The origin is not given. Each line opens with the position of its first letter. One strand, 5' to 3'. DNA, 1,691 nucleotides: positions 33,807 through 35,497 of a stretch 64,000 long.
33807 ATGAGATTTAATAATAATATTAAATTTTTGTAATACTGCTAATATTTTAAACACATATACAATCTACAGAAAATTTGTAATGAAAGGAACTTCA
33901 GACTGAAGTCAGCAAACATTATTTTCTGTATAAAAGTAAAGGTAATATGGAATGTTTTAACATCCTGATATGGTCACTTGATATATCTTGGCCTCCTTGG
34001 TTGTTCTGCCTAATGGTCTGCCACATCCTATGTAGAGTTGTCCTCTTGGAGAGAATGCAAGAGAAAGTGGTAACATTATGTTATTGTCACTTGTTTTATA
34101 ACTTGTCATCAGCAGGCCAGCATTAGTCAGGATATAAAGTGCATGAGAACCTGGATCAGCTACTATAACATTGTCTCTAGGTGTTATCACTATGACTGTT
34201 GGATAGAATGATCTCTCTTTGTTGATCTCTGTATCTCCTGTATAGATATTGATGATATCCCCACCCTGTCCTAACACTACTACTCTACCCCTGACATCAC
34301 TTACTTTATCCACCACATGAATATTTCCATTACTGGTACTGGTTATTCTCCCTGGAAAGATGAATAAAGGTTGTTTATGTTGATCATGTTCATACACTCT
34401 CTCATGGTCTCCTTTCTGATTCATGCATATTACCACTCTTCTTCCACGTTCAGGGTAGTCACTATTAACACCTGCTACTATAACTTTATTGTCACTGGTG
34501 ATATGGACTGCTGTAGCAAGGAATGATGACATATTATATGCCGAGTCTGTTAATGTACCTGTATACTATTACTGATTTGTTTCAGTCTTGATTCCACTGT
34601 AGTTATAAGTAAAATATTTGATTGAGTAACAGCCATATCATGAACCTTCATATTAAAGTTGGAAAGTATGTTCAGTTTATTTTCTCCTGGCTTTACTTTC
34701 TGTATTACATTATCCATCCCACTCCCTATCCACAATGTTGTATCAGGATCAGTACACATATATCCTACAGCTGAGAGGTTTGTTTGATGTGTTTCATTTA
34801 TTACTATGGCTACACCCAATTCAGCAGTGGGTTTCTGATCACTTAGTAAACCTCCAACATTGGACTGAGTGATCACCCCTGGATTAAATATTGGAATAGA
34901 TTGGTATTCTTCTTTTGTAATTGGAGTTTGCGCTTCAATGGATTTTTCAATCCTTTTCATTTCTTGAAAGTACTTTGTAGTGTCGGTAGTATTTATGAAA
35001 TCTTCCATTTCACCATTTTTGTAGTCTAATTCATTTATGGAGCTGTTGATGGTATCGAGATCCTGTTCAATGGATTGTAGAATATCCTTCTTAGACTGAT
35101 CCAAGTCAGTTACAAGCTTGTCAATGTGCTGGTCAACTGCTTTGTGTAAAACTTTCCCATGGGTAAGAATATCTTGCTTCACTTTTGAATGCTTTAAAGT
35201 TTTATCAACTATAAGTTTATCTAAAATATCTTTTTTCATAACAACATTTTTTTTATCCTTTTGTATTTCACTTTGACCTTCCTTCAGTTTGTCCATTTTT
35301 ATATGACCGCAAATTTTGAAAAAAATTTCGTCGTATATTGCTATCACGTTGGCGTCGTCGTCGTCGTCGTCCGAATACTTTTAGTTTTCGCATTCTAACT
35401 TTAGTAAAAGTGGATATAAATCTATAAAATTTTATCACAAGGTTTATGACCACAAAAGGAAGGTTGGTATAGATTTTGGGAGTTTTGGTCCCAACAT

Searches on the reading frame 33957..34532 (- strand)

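Call 69: search_protein_families(library=pfam, proteins=[window:33957-34532:-], max_evalue=0.01)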
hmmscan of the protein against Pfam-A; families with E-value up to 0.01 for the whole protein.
window:33957-34532:- (191 aa): 1 family
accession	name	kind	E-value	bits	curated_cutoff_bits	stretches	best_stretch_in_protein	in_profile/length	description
PF01436.27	NHL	-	0.004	17.6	20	0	111-130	4-23/28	NHL repeat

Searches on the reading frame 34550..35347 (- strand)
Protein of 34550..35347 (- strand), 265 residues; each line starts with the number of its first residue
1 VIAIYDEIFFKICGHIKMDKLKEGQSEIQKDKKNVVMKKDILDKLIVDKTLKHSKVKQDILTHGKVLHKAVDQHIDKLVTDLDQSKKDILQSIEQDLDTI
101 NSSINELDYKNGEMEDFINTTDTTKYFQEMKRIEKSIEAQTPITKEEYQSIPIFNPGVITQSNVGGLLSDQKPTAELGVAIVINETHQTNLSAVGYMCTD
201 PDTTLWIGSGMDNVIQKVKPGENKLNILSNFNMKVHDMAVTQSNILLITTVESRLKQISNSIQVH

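Call 69: search_protein_families(library=pfam, proteins=[window:34550-35347:-], max_evalue=0.01)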
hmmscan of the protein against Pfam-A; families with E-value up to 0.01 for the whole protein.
window:34550-35347:- (265 aa): 2 families
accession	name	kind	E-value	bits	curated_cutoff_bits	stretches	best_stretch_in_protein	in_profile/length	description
PF25600.1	TRIM_CC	-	0.00054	20.3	30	1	54-138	23-107/142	TRIM protein coiled-coil region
PF04513.17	Baculo_PEP_C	-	0.0045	17.5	38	1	60-108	50-98/140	Baculovirus polyhedron envelope protein, PEP, C terminus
